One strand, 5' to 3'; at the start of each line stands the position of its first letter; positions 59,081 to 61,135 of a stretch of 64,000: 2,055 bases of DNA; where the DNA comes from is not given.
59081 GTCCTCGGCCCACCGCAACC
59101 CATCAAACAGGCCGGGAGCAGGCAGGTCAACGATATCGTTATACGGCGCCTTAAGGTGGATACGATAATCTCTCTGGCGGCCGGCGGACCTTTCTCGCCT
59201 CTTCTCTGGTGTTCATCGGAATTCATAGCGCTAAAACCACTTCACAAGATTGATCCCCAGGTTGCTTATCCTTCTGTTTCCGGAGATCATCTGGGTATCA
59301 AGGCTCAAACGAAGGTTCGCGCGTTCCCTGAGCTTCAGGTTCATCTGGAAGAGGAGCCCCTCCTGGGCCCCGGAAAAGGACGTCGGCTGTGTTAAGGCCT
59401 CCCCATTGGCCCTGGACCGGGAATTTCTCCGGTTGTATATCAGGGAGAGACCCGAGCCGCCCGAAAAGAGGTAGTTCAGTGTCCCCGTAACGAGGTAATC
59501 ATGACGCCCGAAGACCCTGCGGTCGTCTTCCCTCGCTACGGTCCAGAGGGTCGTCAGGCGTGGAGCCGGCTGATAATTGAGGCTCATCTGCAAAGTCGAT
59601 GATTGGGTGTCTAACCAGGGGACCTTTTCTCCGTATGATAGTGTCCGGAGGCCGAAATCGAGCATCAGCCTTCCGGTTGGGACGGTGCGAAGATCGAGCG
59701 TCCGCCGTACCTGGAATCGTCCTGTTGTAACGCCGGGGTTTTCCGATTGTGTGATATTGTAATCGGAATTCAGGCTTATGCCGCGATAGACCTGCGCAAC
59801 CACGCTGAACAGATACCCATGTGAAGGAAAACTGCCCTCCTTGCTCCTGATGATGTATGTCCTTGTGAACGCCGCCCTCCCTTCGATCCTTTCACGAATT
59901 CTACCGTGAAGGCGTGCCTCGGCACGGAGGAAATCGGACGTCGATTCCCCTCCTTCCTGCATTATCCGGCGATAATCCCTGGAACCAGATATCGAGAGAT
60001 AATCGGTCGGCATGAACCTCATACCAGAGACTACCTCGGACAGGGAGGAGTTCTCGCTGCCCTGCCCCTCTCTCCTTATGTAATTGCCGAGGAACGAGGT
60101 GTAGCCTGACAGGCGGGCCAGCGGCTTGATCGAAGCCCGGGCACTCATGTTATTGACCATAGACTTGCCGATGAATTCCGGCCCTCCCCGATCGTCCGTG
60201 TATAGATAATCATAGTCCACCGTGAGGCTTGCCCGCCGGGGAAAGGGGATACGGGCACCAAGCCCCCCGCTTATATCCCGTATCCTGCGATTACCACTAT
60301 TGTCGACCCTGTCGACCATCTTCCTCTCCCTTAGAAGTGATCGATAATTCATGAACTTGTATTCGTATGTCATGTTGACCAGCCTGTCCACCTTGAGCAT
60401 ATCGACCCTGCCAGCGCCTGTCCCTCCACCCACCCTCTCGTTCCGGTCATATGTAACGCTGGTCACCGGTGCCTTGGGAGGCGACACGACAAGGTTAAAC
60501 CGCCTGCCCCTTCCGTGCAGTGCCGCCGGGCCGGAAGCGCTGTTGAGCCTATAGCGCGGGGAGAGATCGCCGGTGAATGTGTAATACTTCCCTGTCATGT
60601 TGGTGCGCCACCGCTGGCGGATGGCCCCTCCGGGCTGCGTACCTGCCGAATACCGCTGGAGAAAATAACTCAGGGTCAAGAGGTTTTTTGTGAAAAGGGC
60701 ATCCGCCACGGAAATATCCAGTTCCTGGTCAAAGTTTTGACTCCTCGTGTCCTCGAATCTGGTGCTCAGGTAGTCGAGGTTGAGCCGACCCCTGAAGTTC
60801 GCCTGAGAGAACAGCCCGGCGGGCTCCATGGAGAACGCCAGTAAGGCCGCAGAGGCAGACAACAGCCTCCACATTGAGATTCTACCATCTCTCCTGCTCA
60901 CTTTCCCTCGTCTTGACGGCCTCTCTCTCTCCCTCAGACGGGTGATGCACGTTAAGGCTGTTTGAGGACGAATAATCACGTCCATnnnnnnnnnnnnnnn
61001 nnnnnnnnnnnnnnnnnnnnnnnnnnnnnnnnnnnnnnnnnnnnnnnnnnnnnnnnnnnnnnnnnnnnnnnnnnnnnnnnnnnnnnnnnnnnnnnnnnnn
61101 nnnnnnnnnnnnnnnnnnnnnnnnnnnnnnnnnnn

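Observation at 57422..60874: Beta-barrel plus paired CsgG/LpoB-like lipoproteins plus small periplasmic protein embedded between cytochrome genes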

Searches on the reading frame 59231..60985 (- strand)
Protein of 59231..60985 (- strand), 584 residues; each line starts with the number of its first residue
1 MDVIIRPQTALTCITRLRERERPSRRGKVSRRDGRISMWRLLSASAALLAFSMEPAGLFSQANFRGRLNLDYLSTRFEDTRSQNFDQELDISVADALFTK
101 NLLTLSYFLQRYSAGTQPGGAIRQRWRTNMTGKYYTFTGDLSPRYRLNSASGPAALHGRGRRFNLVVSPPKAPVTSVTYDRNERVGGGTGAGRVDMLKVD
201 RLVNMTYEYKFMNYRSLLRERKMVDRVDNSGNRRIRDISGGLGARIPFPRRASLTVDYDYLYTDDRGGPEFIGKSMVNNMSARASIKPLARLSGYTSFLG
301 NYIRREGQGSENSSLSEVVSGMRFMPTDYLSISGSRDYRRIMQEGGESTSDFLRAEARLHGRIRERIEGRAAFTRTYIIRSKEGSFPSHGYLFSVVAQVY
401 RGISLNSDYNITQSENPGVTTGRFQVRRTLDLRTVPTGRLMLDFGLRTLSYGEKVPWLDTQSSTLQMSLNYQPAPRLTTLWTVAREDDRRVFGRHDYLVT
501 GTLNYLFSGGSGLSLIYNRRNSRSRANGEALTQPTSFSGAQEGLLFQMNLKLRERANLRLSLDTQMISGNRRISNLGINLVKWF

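Call 3: search_protein_families(library=pfam, proteins=[window:59231-60985:-], max_evalue=0.1)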
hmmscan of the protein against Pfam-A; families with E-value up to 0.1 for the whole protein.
window:59231-60985:- (584 aa): 1 family
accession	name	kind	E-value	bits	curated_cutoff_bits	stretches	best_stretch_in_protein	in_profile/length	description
PF13505.12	OMP_b-brl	-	0.05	14.2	28.7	0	45-265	3-157/175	Outer membrane protein beta-barrel domain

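Call 4: search_protein_families(library=ncbifam, proteins=[window:59231-60985:-], max_evalue=0.1)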
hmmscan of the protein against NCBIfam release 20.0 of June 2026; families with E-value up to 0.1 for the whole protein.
window:59231-60985:- (584 aa): 0 families

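Call 13: find_homologous_proteins(query=window:59231-60874:-)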
Query window:59231-60874:- (547 aa): 13 proteins with E <= 0.001 among 8000 candidates.
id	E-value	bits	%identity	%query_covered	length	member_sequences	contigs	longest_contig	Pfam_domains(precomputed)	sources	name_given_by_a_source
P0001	0.0e+0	1202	100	99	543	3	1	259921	-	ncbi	-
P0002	4.9e-190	651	56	98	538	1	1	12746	-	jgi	jgi:hypothetical protein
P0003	5.1e-185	634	52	98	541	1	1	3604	-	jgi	jgi:hypothetical protein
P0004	1.3e-180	620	53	99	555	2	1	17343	-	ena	-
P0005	4.1e-180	618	53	98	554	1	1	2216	-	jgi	jgi:hypothetical protein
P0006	5.0e-176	605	50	98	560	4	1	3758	-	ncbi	-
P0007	5.1e-174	598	50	96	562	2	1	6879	-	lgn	-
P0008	3.7e-172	592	49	99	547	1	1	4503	-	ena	-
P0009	8.9e-171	587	48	98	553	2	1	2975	-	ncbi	-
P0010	5.7e-170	585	51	99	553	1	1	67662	-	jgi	jgi:hypothetical protein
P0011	8.6e-162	558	49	100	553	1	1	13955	-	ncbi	-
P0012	9.2e-111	389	50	65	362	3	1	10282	-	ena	-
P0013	7.9e-109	383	48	70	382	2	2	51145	-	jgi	jgi:hypothetical protein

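Call 15: find_encoding_contigs(protein=P0001, flank=10000, max_places=3)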
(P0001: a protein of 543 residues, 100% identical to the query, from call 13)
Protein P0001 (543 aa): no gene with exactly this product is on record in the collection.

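Call 16: find_encoding_contigs(protein=P0010, flank=10000, max_places=3)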
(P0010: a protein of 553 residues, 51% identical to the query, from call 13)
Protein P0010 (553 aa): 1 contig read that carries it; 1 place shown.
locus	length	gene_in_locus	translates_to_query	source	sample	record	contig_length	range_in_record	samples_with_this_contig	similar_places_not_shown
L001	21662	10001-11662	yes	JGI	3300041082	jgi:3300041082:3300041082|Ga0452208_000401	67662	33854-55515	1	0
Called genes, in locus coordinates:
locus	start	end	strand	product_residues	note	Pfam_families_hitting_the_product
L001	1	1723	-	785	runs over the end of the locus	PF02085:Cytochrom_CIII (faint), PF09699:Paired_CXXCH_1 (faint), PF14522:Cytochrome_C7 (faint), PF14537:Cytochrom_c3_2 (faint), PF01292:Ni_hydr_CYTB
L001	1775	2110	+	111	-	-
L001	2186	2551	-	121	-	-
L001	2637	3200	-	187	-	PF13404:HTH_AsnC-type, PF13412:HTH_24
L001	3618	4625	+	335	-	PF01436:NHL (faint)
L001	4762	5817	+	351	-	PF22113:Mtrc-MtrF_II-IV_dom (faint), PF09699:Paired_CXXCH_1 (faint)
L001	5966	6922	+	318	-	PF17170:DUF5128 (faint), PF01436:NHL (faint)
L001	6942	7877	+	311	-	PF01436:NHL (faint), PF08450:SGL (faint), PF17170:DUF5128 (faint)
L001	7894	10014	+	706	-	PF14522:Cytochrome_C7 (faint), PF14537:Cytochrom_c3_2 (faint), PF22113:Mtrc-MtrF_II-IV_dom (faint), PF09699:Paired_CXXCH_1 (weak)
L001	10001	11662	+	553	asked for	-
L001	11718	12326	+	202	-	PF13036:LpoB (weak)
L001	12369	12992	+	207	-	PF03783:CsgG (weak)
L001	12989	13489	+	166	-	-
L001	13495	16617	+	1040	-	-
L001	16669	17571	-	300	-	PF09699:Paired_CXXCH_1 (faint), PF13442:Cytochrome_CBB3 (faint), PF14522:Cytochrome_C7 (faint), PF22113:Mtrc-MtrF_II-IV_dom (faint)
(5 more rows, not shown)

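Call 32: search_protein_representatives(alignment_id=A1)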
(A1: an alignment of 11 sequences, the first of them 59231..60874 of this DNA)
Query: 11 sequences, 553 profile positions. Proteins with E-value up to 0.001 (for the whole library): 103; up to 1e-10: 56; up to 1e-30: 11. The best 103 are listed.
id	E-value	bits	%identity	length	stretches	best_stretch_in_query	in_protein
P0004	8.9e-265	896.0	-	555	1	2-553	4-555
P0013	4.6e-178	609.7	-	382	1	172-553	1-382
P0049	6.2e-111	388.1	-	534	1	29-552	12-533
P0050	3.9e-71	256.7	-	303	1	252-553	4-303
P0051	1.5e-59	218.5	-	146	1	410-553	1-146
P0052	2.6e-43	164.9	-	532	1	17-501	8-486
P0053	1.3e-36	142.8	-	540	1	10-532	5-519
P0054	6.4e-35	137.2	-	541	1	17-447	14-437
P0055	6.7e-34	133.8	-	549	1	15-553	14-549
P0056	9.7e-34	133.3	-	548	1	10-540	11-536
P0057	2.4e-33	132.0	-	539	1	14-493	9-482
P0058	1.6e-29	119.4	-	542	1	26-472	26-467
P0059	1.4e-28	116.3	-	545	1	14-487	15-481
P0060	1.6e-25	106.1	-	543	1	14-492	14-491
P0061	5.5e-25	104.4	-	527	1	17-486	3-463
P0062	6.3e-25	104.2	-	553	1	16-441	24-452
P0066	1.4e-23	99.8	-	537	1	7-532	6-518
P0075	1.5e-17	79.9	-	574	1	56-531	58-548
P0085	1.2e-14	70.3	-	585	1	55-501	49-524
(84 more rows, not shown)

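Call 35: list_cluster_members(proteins=[P0049, P0052, P0053, P0055, P0056, P0058, P0062, P0066, P0075, P0085])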
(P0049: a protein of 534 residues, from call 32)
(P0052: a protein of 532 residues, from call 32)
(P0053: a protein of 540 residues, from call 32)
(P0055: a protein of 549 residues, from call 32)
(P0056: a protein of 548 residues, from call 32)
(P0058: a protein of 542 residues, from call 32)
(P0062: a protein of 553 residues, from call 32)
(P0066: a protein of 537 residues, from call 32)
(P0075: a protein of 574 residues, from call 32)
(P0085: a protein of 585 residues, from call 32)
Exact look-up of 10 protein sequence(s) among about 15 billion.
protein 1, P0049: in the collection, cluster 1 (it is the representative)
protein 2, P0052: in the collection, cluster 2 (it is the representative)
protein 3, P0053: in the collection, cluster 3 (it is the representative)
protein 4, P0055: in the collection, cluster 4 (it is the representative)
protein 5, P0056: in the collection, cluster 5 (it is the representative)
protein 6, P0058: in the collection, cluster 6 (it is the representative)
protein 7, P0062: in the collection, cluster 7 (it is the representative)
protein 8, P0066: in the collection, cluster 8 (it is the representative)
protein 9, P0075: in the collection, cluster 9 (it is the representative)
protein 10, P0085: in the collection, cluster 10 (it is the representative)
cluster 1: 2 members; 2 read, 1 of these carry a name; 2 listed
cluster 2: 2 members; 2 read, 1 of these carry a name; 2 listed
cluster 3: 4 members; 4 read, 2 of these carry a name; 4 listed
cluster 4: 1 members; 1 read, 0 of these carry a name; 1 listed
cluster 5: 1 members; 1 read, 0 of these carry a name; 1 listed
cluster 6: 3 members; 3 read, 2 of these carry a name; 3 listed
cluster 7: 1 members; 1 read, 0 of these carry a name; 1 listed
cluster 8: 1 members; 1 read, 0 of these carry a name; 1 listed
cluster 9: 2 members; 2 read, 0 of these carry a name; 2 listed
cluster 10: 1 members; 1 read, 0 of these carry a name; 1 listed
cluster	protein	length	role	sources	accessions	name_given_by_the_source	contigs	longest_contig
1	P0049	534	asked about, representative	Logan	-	-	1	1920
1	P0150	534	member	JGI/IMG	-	hypothetical protein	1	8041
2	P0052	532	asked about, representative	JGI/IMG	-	hypothetical protein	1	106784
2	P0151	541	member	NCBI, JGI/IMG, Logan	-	-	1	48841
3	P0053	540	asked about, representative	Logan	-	-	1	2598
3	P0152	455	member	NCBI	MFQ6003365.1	MAG: hypothetical protein ACE5KJ_06420, partial [Candidatus Zixiibacteriota bacterium]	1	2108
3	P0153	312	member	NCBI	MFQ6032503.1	MAG: hypothetical protein ACE5K2_06235, partial [Candidatus Zixiibacteriota bacterium]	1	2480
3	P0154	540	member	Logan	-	-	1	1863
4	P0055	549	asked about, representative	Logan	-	-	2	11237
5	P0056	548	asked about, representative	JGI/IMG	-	-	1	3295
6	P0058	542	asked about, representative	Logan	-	-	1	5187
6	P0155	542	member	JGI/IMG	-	hypothetical protein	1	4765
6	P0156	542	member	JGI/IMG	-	hypothetical protein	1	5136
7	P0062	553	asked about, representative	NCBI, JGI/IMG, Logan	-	-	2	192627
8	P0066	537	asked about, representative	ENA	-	-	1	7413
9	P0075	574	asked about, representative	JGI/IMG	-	-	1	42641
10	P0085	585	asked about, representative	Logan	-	-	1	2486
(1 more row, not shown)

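Call 48: predict_structure(alignment_id=A1)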
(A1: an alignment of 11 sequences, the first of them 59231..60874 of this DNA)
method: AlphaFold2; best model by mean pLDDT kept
length: 547 residues; sequences in the alignment: 11
mean_pLDDT: 78.9   pTM: 0.57
mean pLDDT of the five models: 78.9, 71.9, 53.2, 53.0, 38.2
residues with pLDDT >= 90: 97; 70-90: 328; 50-70: 105; < 50: 17
segments of 3 or more residues with pLDDT < 50: 17-23, 61-63, 490-493
pLDDT, mean of each block of 10 residues (from residue 1): 68 56 60 85 77 66 57 61 68 79 82 71 90 88 89 77 93 90 88 80 89 83 90 79 90 87 87 81 88 88 81 85 77 84 67 80 78 74 67 78 83 71 79 85 88 72 89 87 65 51 81 85 86 79 87
secondary structure, 60 per line:
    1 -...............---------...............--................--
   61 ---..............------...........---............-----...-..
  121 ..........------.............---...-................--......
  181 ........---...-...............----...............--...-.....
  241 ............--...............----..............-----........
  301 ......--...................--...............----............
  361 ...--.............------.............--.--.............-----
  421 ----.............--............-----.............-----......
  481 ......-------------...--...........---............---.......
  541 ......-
elements in order: H2-16 E26-40 E43-58 E64-77 E84-94 E98-109 E119-130 E137-149 E157-172 E175-188 E196-210 E215-229 E236-252 E255-269 E274-287 E293-306 E309-327 E330-344 E349-363 E366-378 E385-397 E403-415 E425-437 E440-451 E457-469 E475-486 E505-515 E519-530 E534-546

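Call 55: fold_search(model_id=the predicted structure, library=pdb)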
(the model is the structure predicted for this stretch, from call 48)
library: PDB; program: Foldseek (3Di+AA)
matches with E <= 10: 819; with E <= 0.001: 225
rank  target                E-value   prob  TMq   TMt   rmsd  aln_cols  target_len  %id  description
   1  6r2q_B                1.3e-08  1.00  0.51  0.44  13.6       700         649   10  Structure of the Mtr complex (released 2020-04-22)
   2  5fr8_A                4.2e-08  1.00  0.36  0.30  20.2       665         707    9  Crystal structure of the siderophore receptor PirA from Acinetobacter baumannii (released 2016-05-11)
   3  9fw9_D                4.8e-08  1.00  0.35  0.29  23.1       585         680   10  Cryo-EM structure of the type 1 pilus assembly platform as part of the FimA-bound chaperone-usher pilus complex (FimDH (released 2025-06-04)
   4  9fy9_D                1.8e-07  1.00  0.32  0.27  20.8       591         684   10  Cryo-EM structure of the type 1 chaperone-usher pilus FimD-tip complex (FimDHGFC) - Conformer 1 (released 2025-06-04)
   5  5ixm_G                1.9e-07  1.00  0.42  0.42  11.8       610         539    8  The LPS Transporter LptDE from Yersinia pestis, core complex (released 2016-05-18)
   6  5fok_B                2.1e-07  1.00  0.28  0.25  25.1       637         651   10  Crystal structure of the siderophore receptor PiuA from Pseudomonas aeruginosa (released 2016-05-11)
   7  3rfz_E                2.6e-07  1.00  0.33  0.25  20.4       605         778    9  Crystal structure of the FimD usher bound to its cognate FimC:FimH substrate (released 2011-06-01)
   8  9bog_D                3.6e-07  1.00  0.32  0.24  21.2       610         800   10  Structural basis for adhesin secretion by the outer-membrane usher in type 1 pili (released 2024-10-09)
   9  2hdi_A                3.8e-07  1.00  0.39  0.37  14.9       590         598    8  Crystal structure of the Colicin I receptor Cir from E.coli in complex with receptor binding domain of Colicin Ia. (released 2007-05-08)
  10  2o5p_B                4.2e-07  1.00  0.30  0.24  18.8       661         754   10  Crystal structure of the full length ferric pyoverdine outer membrane receptor FpvA of Pseudomonas aeruginosa in its a (released 2007-10-30)
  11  9a2z_MODEL_1_A        4.6e-07  1.00  0.37  0.29  14.1       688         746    7  Model of E. coli FepA by in-cell photo-crosslinking MS and deep learning (released 2023-02-24)
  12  5fp2_A                5.0e-07  1.00  0.37  0.40  10.5       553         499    8  Crystal structure of the siderophore receptor PirA from Pseudomonas aeruginosa (released 2015-12-09)
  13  2hdf                  5.2e-07  1.00  0.36  0.34  14.1       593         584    9  Crystal structure of the Colicin I receptor Cir from E.coli (released 2007-05-08)
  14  5fp2_B                5.5e-07  1.00  0.37  0.37  14.2       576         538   10  Crystal structure of the siderophore receptor PirA from Pseudomonas aeruginosa (released 2015-12-09)
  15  9i95_A                5.7e-07  1.00  0.42  0.41  11.6       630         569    8  Cryo-EM structure of Shigella flexneri LptDE bound by a Bicyclic peptide molecule (Compound 4) (released 2025-10-15)
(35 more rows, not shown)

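Call 66: list_cluster_members(proteins=[P0001, P0014, P0006, P0009, P0011, P0017, P0018, P0023, P0034, P0040])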
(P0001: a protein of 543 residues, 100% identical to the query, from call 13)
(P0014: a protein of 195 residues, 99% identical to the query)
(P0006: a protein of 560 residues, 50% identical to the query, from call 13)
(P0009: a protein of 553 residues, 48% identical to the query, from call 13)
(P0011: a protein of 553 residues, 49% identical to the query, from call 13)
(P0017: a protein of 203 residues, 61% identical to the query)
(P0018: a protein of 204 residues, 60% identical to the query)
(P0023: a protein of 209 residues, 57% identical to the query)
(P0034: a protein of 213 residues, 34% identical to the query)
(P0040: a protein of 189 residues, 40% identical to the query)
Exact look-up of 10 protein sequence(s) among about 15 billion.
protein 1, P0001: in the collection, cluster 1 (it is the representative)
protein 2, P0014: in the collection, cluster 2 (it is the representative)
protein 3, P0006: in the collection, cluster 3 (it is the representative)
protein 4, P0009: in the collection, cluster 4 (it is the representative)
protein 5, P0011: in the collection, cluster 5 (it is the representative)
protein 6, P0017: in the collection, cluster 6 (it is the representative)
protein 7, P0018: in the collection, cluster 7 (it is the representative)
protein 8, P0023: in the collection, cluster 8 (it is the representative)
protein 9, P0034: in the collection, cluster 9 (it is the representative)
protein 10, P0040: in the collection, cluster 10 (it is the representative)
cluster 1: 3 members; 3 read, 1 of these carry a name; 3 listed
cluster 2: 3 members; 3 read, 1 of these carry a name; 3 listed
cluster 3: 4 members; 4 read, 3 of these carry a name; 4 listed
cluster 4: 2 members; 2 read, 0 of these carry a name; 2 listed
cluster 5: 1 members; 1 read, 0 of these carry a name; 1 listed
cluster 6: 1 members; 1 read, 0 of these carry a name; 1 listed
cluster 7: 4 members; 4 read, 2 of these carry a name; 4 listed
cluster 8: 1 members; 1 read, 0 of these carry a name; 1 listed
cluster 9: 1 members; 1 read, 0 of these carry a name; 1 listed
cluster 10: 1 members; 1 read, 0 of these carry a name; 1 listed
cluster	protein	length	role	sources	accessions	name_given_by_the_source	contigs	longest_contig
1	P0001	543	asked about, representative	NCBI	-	-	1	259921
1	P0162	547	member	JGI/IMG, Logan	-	hypothetical protein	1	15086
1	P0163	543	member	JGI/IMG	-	-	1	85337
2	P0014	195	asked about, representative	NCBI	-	-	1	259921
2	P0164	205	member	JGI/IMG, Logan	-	TolB-like protein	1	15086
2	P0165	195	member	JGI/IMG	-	-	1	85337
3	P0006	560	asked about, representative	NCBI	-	-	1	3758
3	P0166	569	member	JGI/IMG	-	hypothetical protein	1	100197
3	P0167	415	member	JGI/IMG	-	hypothetical protein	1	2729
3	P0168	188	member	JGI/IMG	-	hypothetical protein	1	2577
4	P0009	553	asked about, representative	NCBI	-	-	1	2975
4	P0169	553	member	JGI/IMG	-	-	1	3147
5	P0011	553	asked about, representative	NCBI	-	-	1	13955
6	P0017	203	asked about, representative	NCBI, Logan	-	-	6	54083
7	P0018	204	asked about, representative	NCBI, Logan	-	-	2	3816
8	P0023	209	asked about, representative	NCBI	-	-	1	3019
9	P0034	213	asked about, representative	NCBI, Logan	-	-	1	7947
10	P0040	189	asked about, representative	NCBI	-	-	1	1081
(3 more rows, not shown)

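Call 73: find_related_loci(query=A5, collection=metagenome_contigs, flank=8000)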
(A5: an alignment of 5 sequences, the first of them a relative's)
Query A5 (532 aa) in metagenome_contigs; peptide patterns used: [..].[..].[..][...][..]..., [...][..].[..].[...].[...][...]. (x = any residue, [..] = any of these).
101 stretches matched a pattern; 2 encode a relative of the query (tblastn E <= 1e-3); 2 distinct loci.
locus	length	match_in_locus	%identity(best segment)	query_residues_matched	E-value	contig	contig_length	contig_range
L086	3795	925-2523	38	2-532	1e-117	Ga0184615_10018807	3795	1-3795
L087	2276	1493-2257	45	2-255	2e-69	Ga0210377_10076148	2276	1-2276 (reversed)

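Call 99: find_encoding_contigs(protein=P0004, flank=10000, max_places=2)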
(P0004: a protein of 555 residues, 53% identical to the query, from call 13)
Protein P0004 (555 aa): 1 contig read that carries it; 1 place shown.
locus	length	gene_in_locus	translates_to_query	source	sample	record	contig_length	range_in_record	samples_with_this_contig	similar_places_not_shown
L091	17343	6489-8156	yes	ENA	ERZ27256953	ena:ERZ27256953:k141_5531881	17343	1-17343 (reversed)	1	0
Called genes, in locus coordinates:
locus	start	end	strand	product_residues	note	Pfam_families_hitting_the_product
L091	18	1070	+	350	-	PF01436:NHL (faint), PF08450:SGL (faint), PF06739:SBBP (faint)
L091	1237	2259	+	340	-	PF22113:Mtrc-MtrF_II-IV_dom (faint), PF09699:Paired_CXXCH_1 (faint), PF14522:Cytochrome_C7 (faint), PF14537:Cytochrom_c3_2 (faint)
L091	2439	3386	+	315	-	PF01436:NHL (faint)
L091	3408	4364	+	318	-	PF01436:NHL (faint), PF17170:DUF5128 (faint)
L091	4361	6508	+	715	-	PF14522:Cytochrome_C7 (faint), PF22113:Mtrc-MtrF_II-IV_dom (faint), PF09699:Paired_CXXCH_1 (weak)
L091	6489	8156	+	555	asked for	-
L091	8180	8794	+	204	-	PF13036:LpoB (weak)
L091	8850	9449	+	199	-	PF03783:CsgG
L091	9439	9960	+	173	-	-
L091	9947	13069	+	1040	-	-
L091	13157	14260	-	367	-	PF09699:Paired_CXXCH_1 (faint), PF14537:Cytochrom_c3_2 (faint), PF22113:Mtrc-MtrF_II-IV_dom (faint)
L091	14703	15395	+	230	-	PF09976:TPR_21, PF07719:TPR_2 (faint), PF13424:TPR_12 (faint), PF13428:TPR_14 (faint), PF13525:YfiO, PF13174:TPR_6 (faint), PF14559:TPR_19 (weak), PF13432:TPR_16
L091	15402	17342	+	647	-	?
